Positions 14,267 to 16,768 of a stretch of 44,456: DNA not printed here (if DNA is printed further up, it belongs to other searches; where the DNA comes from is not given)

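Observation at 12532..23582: Seven-gene cassette: giant CBM-fused SBP plus two complete ABC permease pairs, split by an NHL-Yip1 membrane protein and a 733-aa secreted protein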

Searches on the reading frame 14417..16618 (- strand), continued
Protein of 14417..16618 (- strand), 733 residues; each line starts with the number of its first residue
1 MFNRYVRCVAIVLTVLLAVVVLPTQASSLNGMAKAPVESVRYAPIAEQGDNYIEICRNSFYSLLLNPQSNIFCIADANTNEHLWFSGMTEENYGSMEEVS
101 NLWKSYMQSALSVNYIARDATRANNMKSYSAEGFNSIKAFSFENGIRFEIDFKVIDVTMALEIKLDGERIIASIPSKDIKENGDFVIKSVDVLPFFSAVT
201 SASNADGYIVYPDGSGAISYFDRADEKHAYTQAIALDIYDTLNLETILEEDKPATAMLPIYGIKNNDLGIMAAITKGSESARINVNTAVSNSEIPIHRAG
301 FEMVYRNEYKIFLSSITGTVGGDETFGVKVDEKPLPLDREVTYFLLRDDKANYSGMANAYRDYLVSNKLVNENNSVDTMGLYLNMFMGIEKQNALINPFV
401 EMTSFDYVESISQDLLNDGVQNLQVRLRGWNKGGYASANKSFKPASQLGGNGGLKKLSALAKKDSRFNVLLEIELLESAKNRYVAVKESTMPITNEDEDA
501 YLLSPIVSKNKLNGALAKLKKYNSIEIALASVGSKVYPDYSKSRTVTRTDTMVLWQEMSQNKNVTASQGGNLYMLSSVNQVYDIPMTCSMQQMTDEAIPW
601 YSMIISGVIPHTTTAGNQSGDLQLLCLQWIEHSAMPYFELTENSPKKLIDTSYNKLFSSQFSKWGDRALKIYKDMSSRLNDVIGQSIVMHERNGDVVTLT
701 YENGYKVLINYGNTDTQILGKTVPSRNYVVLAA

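Call 36: fold_search(model_id=the predicted structure, library=pdb)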
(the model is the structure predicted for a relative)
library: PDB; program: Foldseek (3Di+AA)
matches with E <= 10: 1197; with E <= 0.001: 167
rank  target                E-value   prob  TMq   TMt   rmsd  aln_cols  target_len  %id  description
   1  5opq_A                1.6e-30  1.00  0.61  0.67   6.2       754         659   12  A 3,6-anhydro-D-galactosidase produced by Zobellia galactanivorans. This is an exo-lytic enzyme that hydrolyzes termin (released 2017-11-29)
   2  5opq_D                6.7e-30  1.00  0.62  0.68   6.0       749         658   12  A 3,6-anhydro-D-galactosidase produced by Zobellia galactanivorans. This is an exo-lytic enzyme that hydrolyzes termin (released 2017-11-29)
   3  8rzk_A                2.1e-29  1.00  0.62  0.68   6.1       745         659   12  The Michaelis complex of ZgGH129 D486N from Zobellia galactanivorans with neo-b/k-oligo-carrageenan tetrasaccharide (b (released 2024-07-31)
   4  5wzn_A                1.3e-25  1.00  0.61  0.70   6.2       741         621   11  Alpha-N-acetylgalactosaminidase NagBb from Bifidobacterium bifidum - GalNAc complex (released 2017-06-07)
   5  5wzn_B                1.1e-24  1.00  0.60  0.70   6.3       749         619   12  Alpha-N-acetylgalactosaminidase NagBb from Bifidobacterium bifidum - GalNAc complex (released 2017-06-07)
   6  5wzr_B                2.6e-24  1.00  0.61  0.70   5.8       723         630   12  Alpha-N-acetylgalactosaminidase NagBb from Bifidobacterium bifidum - Gal-NHAc-DNJ complex (released 2017-06-07)
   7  5wzp_A                4.3e-24  1.00  0.58  0.69   6.9       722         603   12  Alpha-N-acetylgalactosaminidase NagBb from Bifidobacterium bifidum - ligand free (released 2017-06-07)
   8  5wzr_A                4.5e-24  1.00  0.61  0.70   6.0       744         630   11  Alpha-N-acetylgalactosaminidase NagBb from Bifidobacterium bifidum - Gal-NHAc-DNJ complex (released 2017-06-07)
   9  5wzp_B                4.5e-24  1.00  0.58  0.68   6.1       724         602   11  Alpha-N-acetylgalactosaminidase NagBb from Bifidobacterium bifidum - ligand free (released 2017-06-07)
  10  5wzq_A                7.8e-24  1.00  0.60  0.70   6.3       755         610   11  Alpha-N-acetylgalactosaminidase NagBb from Bifidobacterium bifidum - quadruple mutant (released 2017-06-07)
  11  5wzq_B                3.8e-23  1.00  0.59  0.69   6.9       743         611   11  Alpha-N-acetylgalactosaminidase NagBb from Bifidobacterium bifidum - quadruple mutant (released 2017-06-07)
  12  6qev_B                5.3e-19  1.00  0.48  0.29   8.4       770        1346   11  EngBF DARPin Fusion 4b B6 (released 2019-11-06)
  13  6sh9_B                2.4e-18  1.00  0.48  0.29   8.6       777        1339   11  EngBF DARPin Fusion 4b D12 (released 2019-11-06)
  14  6qfk_A                3.0e-18  1.00  0.47  0.29   8.9       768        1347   12  EngBF DARPin Fusion 4b G10 (released 2019-11-06)
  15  6qep                  7.6e-18  1.00  0.45  0.28   9.9       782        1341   12  EngBF DARPin Fusion 4b H14 (released 2019-11-06)
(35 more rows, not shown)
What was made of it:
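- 14417..16618 (-): DUF5696 protein (733 aa). It has an N-terminal anchor or signal, a beta-sandwich, a (beta/alpha)8 barrel and a C-terminal beta domain, which is the GH129/GH101-like fold. Foldseek gives 5opq at E 1.6e-30 and 5wzn at 1.3e-25, followed by GH101, GH36 and GH31 (call 36).
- On CAZy GH129 (and GH129-like DagB family): Foldseek TM 0.61-0.70 to 5opq and 5wzn (call 36).
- Closest known: GH129 / GH129-like / GH101 glycoside hydrolases. Same: They are the top Foldseek hits, at E 1e-30 to 1e-17 (call 36).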

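Call 37: search_solved_structures(query=A1, max_evalue=0.01, show_alignments=5)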
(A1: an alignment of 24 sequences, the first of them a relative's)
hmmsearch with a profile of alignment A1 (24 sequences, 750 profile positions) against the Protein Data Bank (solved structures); distinct sequences matched with E-value up to 0.01: 5.
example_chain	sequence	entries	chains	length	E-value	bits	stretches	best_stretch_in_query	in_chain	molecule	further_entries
5wzn_A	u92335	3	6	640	1.1e-06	30.3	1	341-506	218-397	Alpha-N-acetylgalactosaminidase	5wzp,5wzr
5wzq_A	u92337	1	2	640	4.2e-06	28.4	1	341-507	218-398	Alpha-N-acetylgalactosaminidase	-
8rzg_A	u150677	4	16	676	0.00052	21.5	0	407-547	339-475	Conserved hypothetical periplasmic protein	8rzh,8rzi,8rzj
8rzk_A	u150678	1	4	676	0.00059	21.3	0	407-530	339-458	Conserved hypothetical periplasmic protein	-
5opq_A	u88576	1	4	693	0.00077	20.9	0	407-547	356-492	3,6-anhydro-D-galactosidase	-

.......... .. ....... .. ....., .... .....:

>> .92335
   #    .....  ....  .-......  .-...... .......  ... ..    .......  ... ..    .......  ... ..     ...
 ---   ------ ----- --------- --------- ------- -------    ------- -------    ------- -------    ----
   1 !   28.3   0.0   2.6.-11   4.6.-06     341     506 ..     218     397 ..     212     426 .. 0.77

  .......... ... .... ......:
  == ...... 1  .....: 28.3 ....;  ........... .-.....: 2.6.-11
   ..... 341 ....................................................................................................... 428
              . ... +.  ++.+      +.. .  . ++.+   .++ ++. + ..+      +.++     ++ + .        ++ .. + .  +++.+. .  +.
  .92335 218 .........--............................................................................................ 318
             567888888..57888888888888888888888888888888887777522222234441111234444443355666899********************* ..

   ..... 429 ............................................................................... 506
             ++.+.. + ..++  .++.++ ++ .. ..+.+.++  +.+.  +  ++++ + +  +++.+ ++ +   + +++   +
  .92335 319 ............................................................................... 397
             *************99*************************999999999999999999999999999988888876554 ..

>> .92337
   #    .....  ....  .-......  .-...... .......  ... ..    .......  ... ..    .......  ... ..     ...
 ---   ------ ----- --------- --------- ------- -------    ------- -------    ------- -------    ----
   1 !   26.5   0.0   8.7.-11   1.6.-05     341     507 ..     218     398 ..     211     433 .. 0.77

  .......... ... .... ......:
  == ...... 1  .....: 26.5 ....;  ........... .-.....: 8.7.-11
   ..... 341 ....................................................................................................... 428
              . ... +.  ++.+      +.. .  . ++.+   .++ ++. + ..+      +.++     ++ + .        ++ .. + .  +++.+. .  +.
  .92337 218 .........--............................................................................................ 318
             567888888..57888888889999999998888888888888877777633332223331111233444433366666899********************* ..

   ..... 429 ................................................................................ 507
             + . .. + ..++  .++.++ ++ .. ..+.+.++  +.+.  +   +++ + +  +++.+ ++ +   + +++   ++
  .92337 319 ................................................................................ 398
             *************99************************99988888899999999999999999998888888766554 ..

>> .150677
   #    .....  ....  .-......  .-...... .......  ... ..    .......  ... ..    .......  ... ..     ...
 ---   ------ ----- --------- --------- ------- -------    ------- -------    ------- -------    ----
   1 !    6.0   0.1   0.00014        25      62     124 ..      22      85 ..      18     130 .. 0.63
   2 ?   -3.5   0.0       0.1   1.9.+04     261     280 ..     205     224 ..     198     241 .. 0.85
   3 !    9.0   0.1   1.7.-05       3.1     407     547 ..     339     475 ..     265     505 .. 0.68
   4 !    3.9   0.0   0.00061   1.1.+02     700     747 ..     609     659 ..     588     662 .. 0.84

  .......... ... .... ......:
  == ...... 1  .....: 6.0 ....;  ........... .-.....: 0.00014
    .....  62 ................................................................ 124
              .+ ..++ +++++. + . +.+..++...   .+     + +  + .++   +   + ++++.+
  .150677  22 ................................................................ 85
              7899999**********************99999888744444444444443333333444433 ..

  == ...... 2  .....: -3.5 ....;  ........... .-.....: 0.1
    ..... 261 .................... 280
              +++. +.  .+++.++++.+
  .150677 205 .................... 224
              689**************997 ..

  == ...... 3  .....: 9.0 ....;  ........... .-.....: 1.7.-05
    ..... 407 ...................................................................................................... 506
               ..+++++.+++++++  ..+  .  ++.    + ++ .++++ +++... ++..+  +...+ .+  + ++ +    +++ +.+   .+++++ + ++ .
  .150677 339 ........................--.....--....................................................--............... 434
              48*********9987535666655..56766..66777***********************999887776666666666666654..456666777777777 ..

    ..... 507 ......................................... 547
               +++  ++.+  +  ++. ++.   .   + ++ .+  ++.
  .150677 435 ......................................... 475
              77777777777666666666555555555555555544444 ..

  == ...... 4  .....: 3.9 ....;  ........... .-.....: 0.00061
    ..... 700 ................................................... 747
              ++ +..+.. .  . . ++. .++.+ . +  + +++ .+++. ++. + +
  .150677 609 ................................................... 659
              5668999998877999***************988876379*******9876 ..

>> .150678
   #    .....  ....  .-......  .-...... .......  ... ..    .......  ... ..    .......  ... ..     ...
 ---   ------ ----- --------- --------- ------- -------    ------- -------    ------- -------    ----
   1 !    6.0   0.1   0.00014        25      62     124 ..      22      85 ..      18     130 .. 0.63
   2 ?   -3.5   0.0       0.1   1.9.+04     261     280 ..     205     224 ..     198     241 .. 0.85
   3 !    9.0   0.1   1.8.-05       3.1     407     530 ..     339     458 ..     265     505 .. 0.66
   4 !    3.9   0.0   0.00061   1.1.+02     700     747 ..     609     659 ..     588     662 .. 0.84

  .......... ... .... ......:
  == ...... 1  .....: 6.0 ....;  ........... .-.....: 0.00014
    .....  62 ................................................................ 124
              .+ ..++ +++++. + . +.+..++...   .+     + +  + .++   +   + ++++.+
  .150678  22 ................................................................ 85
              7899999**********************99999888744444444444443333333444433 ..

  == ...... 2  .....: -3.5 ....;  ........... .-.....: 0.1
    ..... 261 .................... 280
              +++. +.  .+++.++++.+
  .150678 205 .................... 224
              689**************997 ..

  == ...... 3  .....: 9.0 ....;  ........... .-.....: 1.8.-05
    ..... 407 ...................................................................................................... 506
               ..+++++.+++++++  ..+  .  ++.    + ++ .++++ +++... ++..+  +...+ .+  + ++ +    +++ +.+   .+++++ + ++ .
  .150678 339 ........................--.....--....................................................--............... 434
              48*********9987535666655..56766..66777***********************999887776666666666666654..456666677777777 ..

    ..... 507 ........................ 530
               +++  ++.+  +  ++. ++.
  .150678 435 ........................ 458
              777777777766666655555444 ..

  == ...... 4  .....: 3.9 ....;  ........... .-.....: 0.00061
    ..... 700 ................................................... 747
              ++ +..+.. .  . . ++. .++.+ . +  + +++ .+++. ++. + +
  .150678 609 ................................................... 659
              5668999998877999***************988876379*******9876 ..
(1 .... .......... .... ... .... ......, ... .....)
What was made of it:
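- On CAZy GH129 (and GH129-like DagB family): The HMM alignment places D486 opposite window S531 (call 37).
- Tried and rejected: The HMM alignment to DagB covers the nucleophile only, with low confidence (call 37).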

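Call 46: search_protein_families(library=pfam, alignment_id=A4, max_evalue=0.0001)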
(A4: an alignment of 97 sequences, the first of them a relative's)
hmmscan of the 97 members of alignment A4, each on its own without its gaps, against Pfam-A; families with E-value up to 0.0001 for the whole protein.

A. member 1, L001:744-2531:+ (596 aa): 1 family
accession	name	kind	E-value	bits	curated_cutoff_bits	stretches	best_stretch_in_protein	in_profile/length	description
PF01547.30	SBP_bac_1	-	2.1e-17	64.6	26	1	125-432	18-306/307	Bacterial extracellular solute-binding protein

B. families by the number of members that match (of 97 scanned): 59 families (the first 25 are shown)
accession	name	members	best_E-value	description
PF01547.30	SBP_bac_1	35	1.5e-33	Bacterial extracellular solute-binding protein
PF13416.11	SBP_bac_8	26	8.5e-34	Bacterial extracellular solute-binding protein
PF14587.12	Glyco_hydr_30_2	4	4.8e-93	O-Glycosyl hydrolase family 30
PF01408.29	GFO_IDH_MocA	4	2.8e-17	Oxidoreductase family, NAD-binding Rossmann fold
PF22725.1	GFO_IDH_MocA_C3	3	1e-16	GFO/IDH/MocA C-terminal domain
PF02894.22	GFO_IDH_MocA_C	3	2.7e-11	Oxidoreductase family, C-terminal alpha/beta domain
PF00657.28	Lipase_GDSL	3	1.2e-07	GDSL-like Lipase/Acylhydrolase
PF02156.21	Glyco_hydro_26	2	2.3e-80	Glycosyl hydrolase family 26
PF01156.24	IU_nuc_hydro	2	5.3e-53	Inosine-uridine preferring nucleoside hydrolase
PF25137.1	ADH_Fe_C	2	8.7e-50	Fe-containing alcohol dehydrogenase family, C-terminal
PF00465.25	Fe-ADH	2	9.5e-42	Iron-containing alcohol dehydrogenase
PF04909.20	Amidohydro_2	2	2.3e-27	Amidohydrolase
PF13472.12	Lipase_GDSL_2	2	9.4e-25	GDSL-like Lipase/Acylhydrolase family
PF12833.13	HTH_18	2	6.2e-19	Helix-turn-helix domain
PF16586.11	DUF5060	2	3.7e-18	Domain of unknown function (DUF5060)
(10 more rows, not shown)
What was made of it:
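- The rest include GH30, GH26, GH10, GH53, GH5, pectinesterase and sulfatase (call 46).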

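Call 57: find_encoding_contigs(protein=P0083, flank=10000, max_places=1)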
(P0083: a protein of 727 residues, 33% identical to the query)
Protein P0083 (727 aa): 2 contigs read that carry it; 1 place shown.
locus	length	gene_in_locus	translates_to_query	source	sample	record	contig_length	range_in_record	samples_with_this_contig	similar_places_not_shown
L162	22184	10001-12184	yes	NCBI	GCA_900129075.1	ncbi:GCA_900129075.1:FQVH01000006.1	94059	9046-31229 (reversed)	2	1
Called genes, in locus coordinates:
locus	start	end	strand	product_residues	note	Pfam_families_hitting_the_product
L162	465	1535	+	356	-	-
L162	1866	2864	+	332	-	PF00528:BPD_transp_1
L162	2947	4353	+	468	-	PF13343:SBP_bac_6 (faint), PF01547:SBP_bac_1, PF13416:SBP_bac_8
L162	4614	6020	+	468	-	PF01547:SBP_bac_1, PF13416:SBP_bac_8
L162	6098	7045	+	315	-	PF00528:BPD_transp_1 (weak)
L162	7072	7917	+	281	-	PF00528:BPD_transp_1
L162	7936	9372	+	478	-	PF13449:Phytase-like (faint), PF08450:SGL (faint), PF01436:NHL (weak)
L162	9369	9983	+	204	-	-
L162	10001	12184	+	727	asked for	PF18952:DUF5696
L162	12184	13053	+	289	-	PF00528:BPD_transp_1 (weak)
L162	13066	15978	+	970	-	PF01547:SBP_bac_1, PF13416:SBP_bac_8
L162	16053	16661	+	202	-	PF01467:CTP_transf_like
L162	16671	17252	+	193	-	PF01966:HD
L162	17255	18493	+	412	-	PF03816:LytR_cpsA_psr, PF13399:LytR_C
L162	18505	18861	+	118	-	PF02410:RsfS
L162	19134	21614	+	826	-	PF00133:tRNA-synt_1, PF01921:tRNA-synt_1f (faint), PF01406:tRNA-synt_1e (faint), PF09334:tRNA-synt_1g, PF13603:tRNA-synt_1_2, PF00133:tRNA-synt_1, PF09334:tRNA-synt_1g, PF08264:Anticodon_1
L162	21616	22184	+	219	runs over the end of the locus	PF08348:PAS_6, PF13309:HTH_22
